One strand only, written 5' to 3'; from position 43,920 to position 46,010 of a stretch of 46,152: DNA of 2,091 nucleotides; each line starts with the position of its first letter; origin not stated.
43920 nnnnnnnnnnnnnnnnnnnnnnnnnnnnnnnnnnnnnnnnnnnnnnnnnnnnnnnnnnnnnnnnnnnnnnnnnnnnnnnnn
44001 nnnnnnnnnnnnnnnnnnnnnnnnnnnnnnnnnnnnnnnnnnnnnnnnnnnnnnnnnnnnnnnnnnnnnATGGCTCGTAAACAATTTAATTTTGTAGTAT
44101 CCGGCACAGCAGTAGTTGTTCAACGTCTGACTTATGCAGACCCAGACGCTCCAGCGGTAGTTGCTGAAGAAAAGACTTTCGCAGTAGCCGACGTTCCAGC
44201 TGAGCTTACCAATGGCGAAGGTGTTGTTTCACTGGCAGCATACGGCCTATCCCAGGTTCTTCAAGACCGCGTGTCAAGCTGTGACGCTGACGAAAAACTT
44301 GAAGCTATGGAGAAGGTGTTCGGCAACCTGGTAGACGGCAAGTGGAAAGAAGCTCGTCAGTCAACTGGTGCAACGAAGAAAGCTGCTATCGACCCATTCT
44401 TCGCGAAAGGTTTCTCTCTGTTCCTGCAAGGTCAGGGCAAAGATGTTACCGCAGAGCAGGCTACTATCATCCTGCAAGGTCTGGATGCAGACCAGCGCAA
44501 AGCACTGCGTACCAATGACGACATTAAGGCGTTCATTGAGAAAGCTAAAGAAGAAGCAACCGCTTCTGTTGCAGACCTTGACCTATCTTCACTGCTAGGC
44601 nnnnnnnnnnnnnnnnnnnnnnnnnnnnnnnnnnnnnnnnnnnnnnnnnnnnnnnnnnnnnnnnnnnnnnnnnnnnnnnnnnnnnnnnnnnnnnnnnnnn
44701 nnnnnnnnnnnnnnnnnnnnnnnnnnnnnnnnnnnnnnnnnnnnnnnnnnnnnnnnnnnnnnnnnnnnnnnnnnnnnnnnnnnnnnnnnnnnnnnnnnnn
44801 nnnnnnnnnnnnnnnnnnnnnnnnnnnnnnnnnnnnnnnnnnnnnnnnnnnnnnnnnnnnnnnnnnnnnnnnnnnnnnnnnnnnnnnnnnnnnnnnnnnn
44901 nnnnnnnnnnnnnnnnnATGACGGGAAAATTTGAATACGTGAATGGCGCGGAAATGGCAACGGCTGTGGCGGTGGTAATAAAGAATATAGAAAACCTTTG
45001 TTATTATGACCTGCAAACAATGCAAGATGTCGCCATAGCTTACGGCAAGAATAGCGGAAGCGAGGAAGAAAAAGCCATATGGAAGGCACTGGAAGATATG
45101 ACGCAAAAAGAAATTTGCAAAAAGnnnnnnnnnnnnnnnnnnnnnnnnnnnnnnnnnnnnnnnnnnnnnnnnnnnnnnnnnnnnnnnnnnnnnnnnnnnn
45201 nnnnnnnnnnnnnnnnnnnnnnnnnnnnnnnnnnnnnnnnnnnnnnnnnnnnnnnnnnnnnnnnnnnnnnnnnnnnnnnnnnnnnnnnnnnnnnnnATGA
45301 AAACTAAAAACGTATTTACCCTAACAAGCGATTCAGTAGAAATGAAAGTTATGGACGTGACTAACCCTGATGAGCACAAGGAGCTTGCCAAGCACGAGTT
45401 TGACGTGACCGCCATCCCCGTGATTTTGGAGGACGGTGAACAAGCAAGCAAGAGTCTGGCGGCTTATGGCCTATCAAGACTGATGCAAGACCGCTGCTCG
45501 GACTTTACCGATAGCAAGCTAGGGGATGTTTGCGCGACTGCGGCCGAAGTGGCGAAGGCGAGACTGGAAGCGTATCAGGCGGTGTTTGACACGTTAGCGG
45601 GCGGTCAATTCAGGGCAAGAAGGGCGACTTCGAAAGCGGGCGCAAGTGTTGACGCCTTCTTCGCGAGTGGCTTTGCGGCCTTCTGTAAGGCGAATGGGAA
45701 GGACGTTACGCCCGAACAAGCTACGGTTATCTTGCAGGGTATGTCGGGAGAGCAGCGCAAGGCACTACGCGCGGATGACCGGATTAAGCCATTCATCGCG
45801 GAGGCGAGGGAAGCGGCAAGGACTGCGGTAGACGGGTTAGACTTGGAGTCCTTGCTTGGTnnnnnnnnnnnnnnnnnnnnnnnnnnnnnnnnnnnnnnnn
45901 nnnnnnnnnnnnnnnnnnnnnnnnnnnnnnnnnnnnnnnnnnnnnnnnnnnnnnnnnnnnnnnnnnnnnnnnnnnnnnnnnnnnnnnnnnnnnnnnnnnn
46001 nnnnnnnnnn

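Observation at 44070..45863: Diverged paralogue pair of unknown function, each its own terminated unit, wedged between the origin-like element and the genome junction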

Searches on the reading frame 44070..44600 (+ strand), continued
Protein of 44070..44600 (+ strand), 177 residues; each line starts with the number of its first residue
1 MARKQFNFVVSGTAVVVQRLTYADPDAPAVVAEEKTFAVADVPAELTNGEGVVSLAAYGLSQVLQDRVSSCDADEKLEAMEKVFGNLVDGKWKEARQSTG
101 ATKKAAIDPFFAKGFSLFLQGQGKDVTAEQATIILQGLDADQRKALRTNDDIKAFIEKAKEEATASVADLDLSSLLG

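Call 48: find_encoding_contigs(protein=P0075, flank=8000, max_places=3)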
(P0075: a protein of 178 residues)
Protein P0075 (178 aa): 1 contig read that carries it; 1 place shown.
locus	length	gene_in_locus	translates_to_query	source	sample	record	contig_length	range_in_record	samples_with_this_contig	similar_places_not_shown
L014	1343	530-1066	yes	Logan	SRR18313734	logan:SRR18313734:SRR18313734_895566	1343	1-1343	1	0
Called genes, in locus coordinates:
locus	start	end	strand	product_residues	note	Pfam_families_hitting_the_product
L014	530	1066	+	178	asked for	-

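Call 66: find_related_loci(query=A3, collection=viral_contigs, flank=10000)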
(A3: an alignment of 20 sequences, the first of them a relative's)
Query A3 (168 aa) in viral_contigs; peptide patterns used: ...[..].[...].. (x = any residue, [..] = any of these).
41 stretches matched a pattern; 5 encode a relative of the query (tblastn E <= 1e-3); 5 distinct loci.
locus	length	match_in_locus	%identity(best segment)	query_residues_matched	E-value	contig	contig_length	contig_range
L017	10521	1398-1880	36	7-168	2e-31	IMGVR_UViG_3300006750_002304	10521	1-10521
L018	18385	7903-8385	37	1-167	3e-26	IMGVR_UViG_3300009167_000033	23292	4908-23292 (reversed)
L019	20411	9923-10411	36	1-168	2e-25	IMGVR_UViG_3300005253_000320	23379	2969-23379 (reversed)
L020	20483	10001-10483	34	1-167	1e-23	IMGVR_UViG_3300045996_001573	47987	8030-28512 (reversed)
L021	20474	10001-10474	35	1-167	1e-22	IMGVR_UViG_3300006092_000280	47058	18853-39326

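Call 70: predict_structure(alignment_id=A2)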
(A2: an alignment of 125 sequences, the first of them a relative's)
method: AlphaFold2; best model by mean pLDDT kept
length: 177 residues; sequences in the alignment: 125
mean_pLDDT: 95.2   pTM: 0.64
mean pLDDT of the five models: 95.2, 95.0, 95.0, 95.0, 94.8
residues with pLDDT >= 90: 164; 70-90: 11; 50-70: 2; < 50: 0
segments of 3 or more residues with pLDDT < 50: none
pLDDT, mean of each block of 10 residues (from residue 1): 93 97 95 97 96 96 97 98 96 82 90 98 98 97 98 98 95 92
secondary structure, 60 per line:
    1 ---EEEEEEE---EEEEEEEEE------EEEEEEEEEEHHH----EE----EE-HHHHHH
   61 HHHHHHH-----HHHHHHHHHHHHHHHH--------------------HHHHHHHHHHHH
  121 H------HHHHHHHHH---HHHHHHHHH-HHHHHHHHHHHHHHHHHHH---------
elements in order: E4-10 E14-22 E29-38 H55-67 H73-88 H109-121 H128-136 H140-148 H150-168

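Call 72: fold_search(model_id=the predicted structure, library=pdb)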
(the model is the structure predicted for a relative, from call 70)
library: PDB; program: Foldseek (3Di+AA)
matches with E <= 10: 832; with E <= 0.001: 0
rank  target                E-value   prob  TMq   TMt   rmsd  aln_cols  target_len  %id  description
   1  8hj4_A                8.6e-02  0.30  0.21  0.04  23.7       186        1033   14  CryoEM structure of an anti-CRISPR protein AcrIIC5 bound to Nme1Cas9-sgRNA complex (released 2023-01-25)
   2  6ylg_D                1.3e-01  0.20  0.19  0.15  24.9       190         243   15  Rix1-Rea1 pre-60S particle - 60S core, body 1 (rigid body refinement) (released 2020-07-29)
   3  2qm4_C                1.5e-01  0.16  0.16  0.12  28.7       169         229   10  Crystal structure of human XLF/Cernunnos, a non-homologous end-joining factor (released 2007-12-11)
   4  6je4_E                1.7e-01  0.25  0.20  0.04  23.5       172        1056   15  Crystal structure of Nme1Cas9-sgRNA-dsDNA dimer mediated by double protein inhibitor AcrIIC3 monomers (released 2019-11-06)
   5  7oh3_D                1.7e-01  0.18  0.19  0.14  27.3       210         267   13  Nog1-TAP associated immature ribosomal particle population B from S. cerevisiae (released 2021-11-03)
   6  6je4_A                1.8e-01  0.25  0.21  0.04  23.9       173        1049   15  Crystal structure of Nme1Cas9-sgRNA-dsDNA dimer mediated by double protein inhibitor AcrIIC3 monomers (released 2019-11-06)
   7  6jdq_A                2.0e-01  0.21  0.20  0.04  23.5       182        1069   14  Crystal structure of Nme1Cas9 in complex with sgRNA (released 2019-11-06)
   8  7btb_D                2.0e-01  0.16  0.19  0.13  24.6       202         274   14  Cryo-EM structure of pre-60S ribosome from Saccharomyces cerevisiae rpl4delta63-87 strain at 3.22 Angstroms resolution (released 2020-10-28)
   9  6je4_O                2.4e-01  0.21  0.20  0.04  23.6       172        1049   15  Crystal structure of Nme1Cas9-sgRNA-dsDNA dimer mediated by double protein inhibitor AcrIIC3 monomers (released 2019-11-06)
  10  8hfr_Ez               2.4e-01  0.14  0.20  0.13  28.2       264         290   14  NPC-trapped pre-60S particle (released 2023-04-12)
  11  9n82_c                2.4e-01  0.09  0.14  0.11  29.9       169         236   11  The ligation (AMP-Lys) complex in the NHEJ pathway (released 2025-04-23)
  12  8fkp_SO               2.5e-01  0.23  0.17  0.10  25.1       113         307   12  Human nucleolar pre-60S ribosomal subunit (State A1) (released 2023-07-12)
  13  8ja0_A                2.5e-01  0.21  0.21  0.04  24.1       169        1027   15  Cryo-EM structure of the NmeCas9-sgRNA-AcrIIC4 ternary complex (released 2023-08-09)
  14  4ckn_A                3.1e-01  0.51  0.19  0.19  13.5       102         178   13  Structure of an N-terminal fragment of Leishmania SAS-6 containing parts of its coiled coil domain, F257E mutant (released 2014-03-05)
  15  6n8k_D                3.1e-01  0.13  0.20  0.14  27.3       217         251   14  Cryo-EM structure of early cytoplasmic-immediate (ECI) pre-60S ribosomal subunit (released 2019-03-13)
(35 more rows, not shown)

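Call 94: search_protein_families(library=ncbifam, proteins=[P0001, P0075, P0130, P0188], max_evalue=0.1)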
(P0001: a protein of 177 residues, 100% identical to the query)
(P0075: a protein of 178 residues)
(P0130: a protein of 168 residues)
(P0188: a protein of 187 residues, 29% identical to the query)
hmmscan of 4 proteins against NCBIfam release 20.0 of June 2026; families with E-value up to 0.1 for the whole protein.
P0001 (177 aa): 0 families

P0075 (178 aa): 0 families

P0130 (168 aa): 0 families

P0188 (187 aa): 0 families

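Call 95: search_protein_families(library=padloc, proteins=[P0001, P0075, P0130, P0188], max_evalue=0.1)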
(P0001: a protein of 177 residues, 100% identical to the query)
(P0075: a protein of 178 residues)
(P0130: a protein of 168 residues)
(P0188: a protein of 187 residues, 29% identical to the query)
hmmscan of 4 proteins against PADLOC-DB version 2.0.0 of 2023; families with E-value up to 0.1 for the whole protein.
P0001 (177 aa): 0 families

P0075 (178 aa): 0 families

P0130 (168 aa): 0 families

P0188 (187 aa): 0 families

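Call 102: find_related_loci(query=A3, collection=genome_contigs, flank=8000)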
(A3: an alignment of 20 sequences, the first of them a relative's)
Query A3 (168 aa) in genome_contigs; peptide patterns used: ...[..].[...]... (x = any residue, [..] = any of these).
6 stretches matched a pattern; 1 encode a relative of the query (tblastn E <= 1e-3); 1 distinct loci.
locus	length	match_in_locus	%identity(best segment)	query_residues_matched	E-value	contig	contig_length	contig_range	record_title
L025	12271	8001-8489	34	1-168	1e-25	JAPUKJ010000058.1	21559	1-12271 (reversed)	MAG: Ignavibacteria bacterium isolate KW1-S15_2 KW1-S15_2_cg58, whole genome shotgun sequence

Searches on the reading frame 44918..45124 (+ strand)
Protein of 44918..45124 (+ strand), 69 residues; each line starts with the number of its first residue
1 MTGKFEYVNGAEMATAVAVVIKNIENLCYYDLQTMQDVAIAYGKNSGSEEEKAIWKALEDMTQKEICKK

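Call 6: search_protein_families(library=pfam, proteins=[window:44918-45124:+], max_evalue=1)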
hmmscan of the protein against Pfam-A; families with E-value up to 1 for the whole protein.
window:44918-45124:+ (69 aa): 0 families

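Call 7: search_protein_families(library=phrogs, proteins=[window:44918-45124:+], max_evalue=0.01)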
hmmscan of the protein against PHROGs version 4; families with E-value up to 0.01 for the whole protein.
window:44918-45124:+ (69 aa): 0 families

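Call 95: search_protein_families(library=padloc, proteins=[window:44918-45124:+], max_evalue=0.1)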
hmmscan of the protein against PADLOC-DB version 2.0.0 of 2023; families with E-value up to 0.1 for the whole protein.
window:44918-45124:+ (69 aa): 0 families

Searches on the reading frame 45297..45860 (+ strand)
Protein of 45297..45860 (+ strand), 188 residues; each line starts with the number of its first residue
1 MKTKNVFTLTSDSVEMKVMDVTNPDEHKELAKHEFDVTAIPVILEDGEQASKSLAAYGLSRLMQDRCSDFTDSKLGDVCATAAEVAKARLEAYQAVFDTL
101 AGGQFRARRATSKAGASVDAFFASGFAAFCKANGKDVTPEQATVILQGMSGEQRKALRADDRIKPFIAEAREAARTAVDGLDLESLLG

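Call 6: search_protein_families(library=pfam, proteins=[window:45297-45860:+], max_evalue=1)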
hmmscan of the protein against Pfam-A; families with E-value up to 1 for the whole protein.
window:45297-45860:+ (188 aa): 0 families

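Call 7: search_protein_families(library=phrogs, proteins=[window:45297-45860:+], max_evalue=0.01)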
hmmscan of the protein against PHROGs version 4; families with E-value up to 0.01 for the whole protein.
window:45297-45860:+ (188 aa): 1 family
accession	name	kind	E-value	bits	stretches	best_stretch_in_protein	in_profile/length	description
phrog_28928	-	unknown function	2e-55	188.5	1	1-187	2-198/199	-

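Call 14: find_homologous_proteins(query=window:45297-45860:+)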
Query window:45297-45860:+ (188 aa): 17 proteins with E <= 0.001 among 583 candidates.
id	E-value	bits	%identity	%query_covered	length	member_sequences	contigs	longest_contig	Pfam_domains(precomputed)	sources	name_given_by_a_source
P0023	2.9e-114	397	100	100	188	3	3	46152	-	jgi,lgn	jgi:orotidine-5'-phosphate decarboxylase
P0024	2.4e-82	293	73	100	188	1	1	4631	-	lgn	-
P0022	5.4e-79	282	71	100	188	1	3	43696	-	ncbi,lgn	-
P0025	3.2e-73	263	67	100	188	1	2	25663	-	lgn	-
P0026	2.6e-61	224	60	100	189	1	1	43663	-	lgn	-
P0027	2.3e-54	202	54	100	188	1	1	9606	-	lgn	-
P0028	4.1e-54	201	55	100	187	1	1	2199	-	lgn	-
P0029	2.8e-46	176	50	100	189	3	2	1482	-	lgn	-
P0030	1.1e-45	174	52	100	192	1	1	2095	-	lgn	-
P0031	1.6e-45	173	52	100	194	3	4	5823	-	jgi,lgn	jgi:hypothetical protein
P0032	1.6e-45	173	51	100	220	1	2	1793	-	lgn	-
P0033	4.1e-45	172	49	100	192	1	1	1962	-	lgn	-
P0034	2.8e-44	169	49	89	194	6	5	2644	-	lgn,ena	-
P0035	4.2e-44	168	50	100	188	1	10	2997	-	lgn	-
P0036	1.0e-39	154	46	100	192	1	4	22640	-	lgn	-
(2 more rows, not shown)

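Call 94: search_protein_families(library=ncbifam, proteins=[P0023], max_evalue=0.1)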
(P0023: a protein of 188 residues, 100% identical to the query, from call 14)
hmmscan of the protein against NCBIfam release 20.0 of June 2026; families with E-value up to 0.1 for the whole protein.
P0023 (188 aa): 0 families

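Call 95: search_protein_families(library=padloc, proteins=[P0023], max_evalue=0.1)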
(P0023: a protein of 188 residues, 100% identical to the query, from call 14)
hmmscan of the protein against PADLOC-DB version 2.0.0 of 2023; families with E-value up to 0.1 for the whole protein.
P0023 (188 aa): 0 families
